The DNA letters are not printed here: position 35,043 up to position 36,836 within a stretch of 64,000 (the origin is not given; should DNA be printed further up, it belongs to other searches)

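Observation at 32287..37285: yycH-yycI-walJ-htrA module with no walR/walK upstream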

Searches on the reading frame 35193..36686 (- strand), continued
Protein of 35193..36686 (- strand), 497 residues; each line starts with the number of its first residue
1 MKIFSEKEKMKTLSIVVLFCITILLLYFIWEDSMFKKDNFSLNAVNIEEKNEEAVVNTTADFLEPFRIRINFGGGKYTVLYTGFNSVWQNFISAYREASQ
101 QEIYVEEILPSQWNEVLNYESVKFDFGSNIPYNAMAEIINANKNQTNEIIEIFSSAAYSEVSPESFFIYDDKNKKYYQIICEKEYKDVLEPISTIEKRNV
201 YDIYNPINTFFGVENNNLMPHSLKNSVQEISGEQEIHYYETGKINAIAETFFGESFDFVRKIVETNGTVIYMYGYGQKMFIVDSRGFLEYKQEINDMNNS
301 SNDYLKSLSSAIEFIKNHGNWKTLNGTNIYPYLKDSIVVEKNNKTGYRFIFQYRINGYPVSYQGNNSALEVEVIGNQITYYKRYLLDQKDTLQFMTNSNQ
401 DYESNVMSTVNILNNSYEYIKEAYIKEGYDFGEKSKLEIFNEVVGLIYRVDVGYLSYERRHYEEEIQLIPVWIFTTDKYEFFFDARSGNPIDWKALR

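Call 52: predict_structure(alignment_id=A1)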
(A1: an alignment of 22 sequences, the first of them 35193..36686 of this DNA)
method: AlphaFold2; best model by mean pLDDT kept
length: 497 residues; sequences in the alignment: 22
mean_pLDDT: 82.8   pTM: 0.79
mean pLDDT of the five models: 82.8, 81.2, 80.9, 80.9, 80.3
residues with pLDDT >= 90: 215; 70-90: 216; 50-70: 27; < 50: 39
segments of 3 or more residues with pLDDT < 50: 31-56, 392-403
pLDDT, mean of each block of 10 residues (from residue 1): 63 88 77 37 25 53 91 89 89 93 92 93 92 91 84 95 95 94 92 85 88 88 74 83 87 82 86 86 89 73 86 89 84 91 89 85 86 91 82 41 68 91 89 90 92 85 79 92 91 85
secondary structure, 60 per line:
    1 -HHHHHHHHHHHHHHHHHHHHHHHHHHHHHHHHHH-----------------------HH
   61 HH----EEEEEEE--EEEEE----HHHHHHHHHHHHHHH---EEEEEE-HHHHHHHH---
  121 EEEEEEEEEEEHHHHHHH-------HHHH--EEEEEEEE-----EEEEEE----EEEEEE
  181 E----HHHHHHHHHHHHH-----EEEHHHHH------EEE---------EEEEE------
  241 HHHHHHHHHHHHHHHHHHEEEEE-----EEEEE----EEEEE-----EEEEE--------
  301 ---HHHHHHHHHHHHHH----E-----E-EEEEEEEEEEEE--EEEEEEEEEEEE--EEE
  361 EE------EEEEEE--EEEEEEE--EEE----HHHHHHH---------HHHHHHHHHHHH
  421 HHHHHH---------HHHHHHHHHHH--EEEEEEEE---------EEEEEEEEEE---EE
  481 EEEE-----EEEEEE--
elements in order: H2-35 H59-62 E67-73 E76-80 H85-99 E103-108 H110-117 E121-131 H132-138 H146-149 E152-159 E165-170 E175-181 H186-198 E204-206 H207-211 E218-220 E230-234 H241-258 E259-263 E269-273 E278-282 E288-292 H304-317 E330-341 E344-355 E358-362 E369-374 E377-383 E386-388 H393-399 H409-426 H436-446 E449-456 E466-475 E479-484 E490-495
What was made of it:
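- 35193..36686 (-): YycH (WalH)-like protein, 497 aa, with an N-terminal membrane anchor and a three-domain extracytoplasmic part. AF2 pLDDT 82.8 with helix 2-35 (call 52).
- On YycH / WalH (PF07435; structure 2FGT): AF2 pLDDT 82.8, pTM 0.79, helix 2-35 (call 52).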

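Call 56: fold_search(model_id=the predicted structure, library=pdb)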
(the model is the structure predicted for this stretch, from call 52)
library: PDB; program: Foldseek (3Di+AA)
matches with E <= 10: 1077; with E <= 0.001: 4
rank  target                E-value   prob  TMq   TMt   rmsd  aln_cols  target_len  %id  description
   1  9a5d_B                1.4e-18  1.00  0.55  0.59  13.5       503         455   12  Integrative model of WALK-YYCH by crosslinking MS and deep learning (released 2024-09-18)
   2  2fgt                  2.0e-14  1.00  0.47  0.59   9.3       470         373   10  Crystal Structure of YycH from Bacillus subtilis (released 2006-04-25)
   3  5coz                  2.5e-07  1.00  0.32  0.44   8.0       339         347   13  Crystal structure of an uncharacterized protein (EUBREC_2869) from Eubacterium rectale ATCC 33656 at 1.45 A resolution (released 2015-08-05)
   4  5boi                  2.7e-05  1.00  0.24  0.43  10.3       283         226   11  Bacillus megaterium YpeB C-terminal domain (released 2015-08-12)
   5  2o3o_I                2.1e-03  0.99  0.25  0.43  10.2       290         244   12  Crystal Structure of the sensor histidine kinase regulator YycI from Bacillus subtitlis (released 2007-04-10)
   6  2o3o_G                2.8e-03  0.99  0.25  0.46   8.7       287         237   13  Crystal Structure of the sensor histidine kinase regulator YycI from Bacillus subtitlis (released 2007-04-10)
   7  2o3o_L                3.1e-03  0.97  0.25  0.44  12.2       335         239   11  Crystal Structure of the sensor histidine kinase regulator YycI from Bacillus subtitlis (released 2007-04-10)
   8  8hx8_A                6.1e-03  0.10  0.11  0.09  25.6       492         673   10  Crystal structure of 4-amino-4-deoxychorismate synthase from Streptomyces venezuelae co-crystallized with chorismate (released 2023-10-18)
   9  5ltd_B                1.1e-02  0.11  0.10  0.14  22.3       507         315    7  Phosphate-bound Pichia angusta Atg18 (released 2017-09-20)
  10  2o3o_C                1.2e-02  0.93  0.25  0.44  10.9       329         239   11  Crystal Structure of the sensor histidine kinase regulator YycI from Bacillus subtitlis (released 2007-04-10)
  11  8hx9_B                1.3e-02  0.10  0.11  0.10  24.6       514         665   10  Crystal structure of 4-amino-4-deoxychorismate synthase from Streptomyces venezuelae with chorismate (released 2023-10-18)
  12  8hx7_A                1.3e-02  0.08  0.11  0.09  25.9       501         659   10  Crystal structure of 4-amino-4-deoxychorismate synthase from Streptomyces venezuelae co-crystallized with L-glutamine (released 2023-10-18)
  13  8afw_A                1.4e-02  0.12  0.09  0.11  23.4       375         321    8  Tube assembly of Atg18-WT (released 2023-11-01)
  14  8afq_A                1.4e-02  0.12  0.09  0.11  23.4       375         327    8  Tube assembly of Atg18-PR72AA (released 2023-11-01)
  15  8hx7_B                1.5e-02  0.08  0.11  0.09  25.3       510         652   10  Crystal structure of 4-amino-4-deoxychorismate synthase from Streptomyces venezuelae co-crystallized with L-glutamine (released 2023-10-18)
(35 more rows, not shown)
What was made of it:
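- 35193..36686 (-): Foldseek: 9a5d_B E 1.4e-18, 2fgt E 2e-14 (call 56).
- On YycH / WalH (PF07435; structure 2FGT): Foldseek top hits are 9a5d_B (WalK-YycH) at E 1.4e-18 and 2fgt at E 2e-14, both with probability 1.00 (call 56).
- Checked: Its AlphaFold model (pLDDT 82.8, pTM 0.79; call 52) matches the WalK-YycH model 9a5d_B (E 1.4e-18) and B. subtilis YycH 2fgt (E 2e-14) (call 56).
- Tried and rejected: Fold comparison settled the question instead (call 56).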

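Call 66: search_protein_families(library=ncbifam, proteins=[L089:7299-7997:+, L089:8001-9806:+, L091:7298-7996:+, L091:8001-9827:+, L090:7299-7997:+], max_evalue=1e-60)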
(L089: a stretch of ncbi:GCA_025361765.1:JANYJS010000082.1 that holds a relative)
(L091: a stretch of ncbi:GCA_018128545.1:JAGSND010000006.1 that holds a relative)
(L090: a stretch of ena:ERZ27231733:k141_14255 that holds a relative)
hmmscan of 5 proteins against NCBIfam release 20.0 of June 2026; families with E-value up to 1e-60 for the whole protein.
L089:7299-7997:+ (232 aa): 9 families
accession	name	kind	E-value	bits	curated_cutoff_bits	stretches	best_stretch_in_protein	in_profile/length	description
NF040534.1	resp_reg_YycF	equivalog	1.5e-98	328.7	340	1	4-230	1-228/231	response regulator YycF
NF040689.1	MtrAB_MtrA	equivalog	8.6e-75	250.8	300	1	6-227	1-216/219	MtrAB system response regulator MtrA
NF045944.1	ResRegRpaBCyano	equivalog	1e-71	240.9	330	1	7-231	1-229/229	response regulator transcription factor RpaB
TIGR02154.1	PhoB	equivalog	1.9e-68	230.1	296.2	1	4-229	3-225/226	phosphate regulon transcriptional regulator PhoB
NF008296.0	PRK11083.1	equivalog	6.1e-66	222.1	273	1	2-230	2-226/228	two-component system response regulator CreB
NF041733.1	resp_reg_CseB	equivalog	1e-65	221.3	350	1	5-231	2-228/228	two-component system response regulator CseB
NF033117.2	vanR_ACDEGLN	exception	5.9e-65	219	350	1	6-228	1-224/226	VanR-ABDEGLN family response regulator transcription factor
NF053854.1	RespRegPhoBBctds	equivalog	1.6e-64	217.3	270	1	6-229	1-224/225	two-component system response regulator PhoB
NF041209.1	resp_regPieR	equivalog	1.2e-63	214.8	450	1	5-229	2-227/231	two component system response regulator PieR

L089:8001-9806:+ (601 aa): 8 families
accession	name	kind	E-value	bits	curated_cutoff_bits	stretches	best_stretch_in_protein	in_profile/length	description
NF033092.0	HK_WalK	equivalog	7.2e-163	543.3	725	1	8-598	3-594/594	cell wall metabolism sensor histidine kinase WalK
NF046044.1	PnpS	equivalog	7.3e-112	374.2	400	1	206-597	1-390/390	two-component system histidine kinase PnpS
TIGR02966.1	phoR_proteo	equivalog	2e-83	280.2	334.2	1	256-591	2-328/333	phosphate regulon sensor histidine kinase PhoR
NF033093.1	HK_VicK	exception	2.7e-81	273.5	680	1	170-598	5-435/448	cell wall metabolism sensor histidine kinase VicK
NF045911.1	TCSHisKinNblS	equivalog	5.9e-71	239.6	1000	1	144-597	145-619/621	two-component system sensor histidine kinase NblS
NF047874.1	MASE3_PAS_HK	subfamily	5.9e-68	230.2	560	1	180-598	205-625/655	MASE3 domain-containing sensor histidine kinase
NF008468.0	PRK11360.1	equivalog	4.4e-67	226.8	646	1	146-599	163-609/616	two-component system sensor histidine kinase AtoS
NF040691.1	MtrAB_MtrB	equivalog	6.7e-67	226.6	450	0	363-600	259-494/507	MtrAB system histidine kinase MtrB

L091:7298-7996:+ (232 aa): 10 families
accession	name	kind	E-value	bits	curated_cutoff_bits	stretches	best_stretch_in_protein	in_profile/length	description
NF040534.1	resp_reg_YycF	equivalog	1.6e-99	331.9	340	1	4-231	1-229/231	response regulator YycF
NF040689.1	MtrAB_MtrA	equivalog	3.2e-76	255.5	300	1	6-227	1-216/219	MtrAB system response regulator MtrA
NF045944.1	ResRegRpaBCyano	equivalog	3.1e-72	242.7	330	1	7-231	1-229/229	response regulator transcription factor RpaB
NF033117.2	vanR_ACDEGLN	exception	1.6e-67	227.4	350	1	6-228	1-224/226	VanR-ABDEGLN family response regulator transcription factor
TIGR02154.1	PhoB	equivalog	2.4e-67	226.6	296.2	1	3-229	2-225/226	phosphate regulon transcriptional regulator PhoB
NF041733.1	resp_reg_CseB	equivalog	3.2e-67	226.3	350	1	5-231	2-228/228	two-component system response regulator CseB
NF008296.0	PRK11083.1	equivalog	8.2e-66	221.7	273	1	2-229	2-225/228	two-component system response regulator CreB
NF053854.1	RespRegPhoBBctds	equivalog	1.3e-64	217.6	270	1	6-229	1-224/225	two-component system response regulator PhoB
NF041209.1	resp_regPieR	equivalog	6.4e-64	215.7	450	1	5-229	2-227/231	two component system response regulator PieR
NF033120.0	vanR_FM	exception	4.8e-61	206.3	460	1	3-229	3-229/231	vancomycin resistance response regulator transcription factor, VanR-F/VanR-M family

L091:8001-9827:+ (608 aa): 9 families
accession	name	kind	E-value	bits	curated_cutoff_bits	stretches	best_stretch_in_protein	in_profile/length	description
NF033092.0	HK_WalK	equivalog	1.6e-164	548.8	725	1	8-598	3-594/594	cell wall metabolism sensor histidine kinase WalK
NF046044.1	PnpS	equivalog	2.8e-113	378.9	400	1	206-597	1-390/390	two-component system histidine kinase PnpS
TIGR02966.1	phoR_proteo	equivalog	5.3e-81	272.2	334.2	1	256-595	2-332/333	phosphate regulon sensor histidine kinase PhoR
NF033093.1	HK_VicK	exception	3.7e-80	269.7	680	1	169-598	4-435/448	cell wall metabolism sensor histidine kinase VicK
NF008468.0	PRK11360.1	equivalog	2.3e-70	237.7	646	1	145-600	162-610/616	two-component system sensor histidine kinase AtoS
NF045911.1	TCSHisKinNblS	equivalog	3.7e-69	233.6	1000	1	147-596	148-618/621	two-component system sensor histidine kinase NblS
NF047874.1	MASE3_PAS_HK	subfamily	1e-65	222.8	560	1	194-599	219-626/655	MASE3 domain-containing sensor histidine kinase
NF040691.1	MtrAB_MtrB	equivalog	1.8e-63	215.3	450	0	363-598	259-492/507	MtrAB system histidine kinase MtrB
NF012163.2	BaeS_SmeS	equivalog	3.9e-61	207.4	500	0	370-597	235-457/457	sensor histidine kinase efflux regulator BaeS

L090:7299-7997:+ (232 aa): 10 families
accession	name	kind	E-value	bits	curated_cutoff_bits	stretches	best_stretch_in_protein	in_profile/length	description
NF040534.1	resp_reg_YycF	equivalog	6.5e-100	333.1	340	1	4-231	1-229/231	response regulator YycF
NF040689.1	MtrAB_MtrA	equivalog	4.9e-76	254.9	300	1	6-227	1-216/219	MtrAB system response regulator MtrA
NF045944.1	ResRegRpaBCyano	equivalog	3.2e-72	242.6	330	1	7-231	1-229/229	response regulator transcription factor RpaB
TIGR02154.1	PhoB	equivalog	6.5e-68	228.4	296.2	1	4-229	3-225/226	phosphate regulon transcriptional regulator PhoB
NF033117.2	vanR_ACDEGLN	exception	9.1e-68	228.2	350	1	6-228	1-224/226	VanR-ABDEGLN family response regulator transcription factor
NF041733.1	resp_reg_CseB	equivalog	6.9e-67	225.1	350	1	5-231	2-228/228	two-component system response regulator CseB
NF008296.0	PRK11083.1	equivalog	3.5e-66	222.9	273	1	3-229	3-225/228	two-component system response regulator CreB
NF053854.1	RespRegPhoBBctds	equivalog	9.2e-65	218.1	270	1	6-229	1-224/225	two-component system response regulator PhoB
NF041209.1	resp_regPieR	equivalog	4.7e-64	216.2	450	1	5-229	2-227/231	two component system response regulator PieR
NF033120.0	vanR_FM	exception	4.1e-61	206.6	460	1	5-229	5-229/231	vancomycin resistance response regulator transcription factor, VanR-F/VanR-M family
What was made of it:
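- The family's WalR scores 329-333 bits on the YycF equivalog model (call 66).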

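Call 78: find_encoding_contigs(protein=P0219, flank=3000, max_places=1)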
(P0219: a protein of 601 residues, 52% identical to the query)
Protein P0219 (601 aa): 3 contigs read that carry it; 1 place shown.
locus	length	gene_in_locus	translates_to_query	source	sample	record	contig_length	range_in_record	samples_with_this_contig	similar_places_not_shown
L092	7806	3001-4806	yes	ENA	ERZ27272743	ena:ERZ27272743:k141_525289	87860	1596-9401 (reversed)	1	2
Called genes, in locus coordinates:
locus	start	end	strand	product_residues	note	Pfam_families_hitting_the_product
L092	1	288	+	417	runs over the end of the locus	PF07261:DnaB_2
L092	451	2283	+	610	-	PF01476:LysM, PF07501:G5, PF01551:Peptidase_M23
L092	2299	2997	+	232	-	PF00072:Response_reg, PF00486:Trans_reg_C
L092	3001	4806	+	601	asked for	PF08448:PAS_4 (faint), PF00672:HAMP, PF13426:PAS_9 (weak), PF00512:HisKA, PF02518:HATPase_c, PF13589:HATPase_c_3 (faint)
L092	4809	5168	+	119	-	PF04977:DivIC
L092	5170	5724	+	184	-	PF01751:Toprim, PF13331:DUF4093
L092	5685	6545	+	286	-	PF00398:RrnaAD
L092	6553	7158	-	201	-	-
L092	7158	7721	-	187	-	PF17248:DUF5317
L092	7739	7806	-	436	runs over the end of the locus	PF13487:HD_5, PF01966:HD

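Call 79: find_encoding_contigs(protein=P0013, flank=3000, max_places=1)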
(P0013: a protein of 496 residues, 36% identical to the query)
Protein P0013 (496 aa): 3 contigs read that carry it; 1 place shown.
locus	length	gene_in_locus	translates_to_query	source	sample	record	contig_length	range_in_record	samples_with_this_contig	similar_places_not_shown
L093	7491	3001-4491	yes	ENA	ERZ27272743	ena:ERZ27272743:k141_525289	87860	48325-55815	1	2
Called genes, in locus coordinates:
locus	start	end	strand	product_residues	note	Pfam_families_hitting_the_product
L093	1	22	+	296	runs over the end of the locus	PF02195:ParB_N, PF17762:HTH_ParB, PF23552:ParB_C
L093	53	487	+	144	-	PF01220:DHquinase_II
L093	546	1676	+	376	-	PF07228:SpoIIE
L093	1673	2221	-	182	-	PF00075:RNase_H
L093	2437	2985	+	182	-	-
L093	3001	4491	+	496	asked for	PF07435:YycH_N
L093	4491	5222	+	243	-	PF09648:YycI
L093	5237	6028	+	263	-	PF23023:Anti-Pycsar_Apyc1 (weak), PF00753:Lactamase_B, PF12706:Lactamase_B_2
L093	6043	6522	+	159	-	PF02590:SPOUT_MTase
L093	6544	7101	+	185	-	-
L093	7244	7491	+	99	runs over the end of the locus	PF12840:HTH_20, PF01022:HTH_5, PF01978:TrmB (weak)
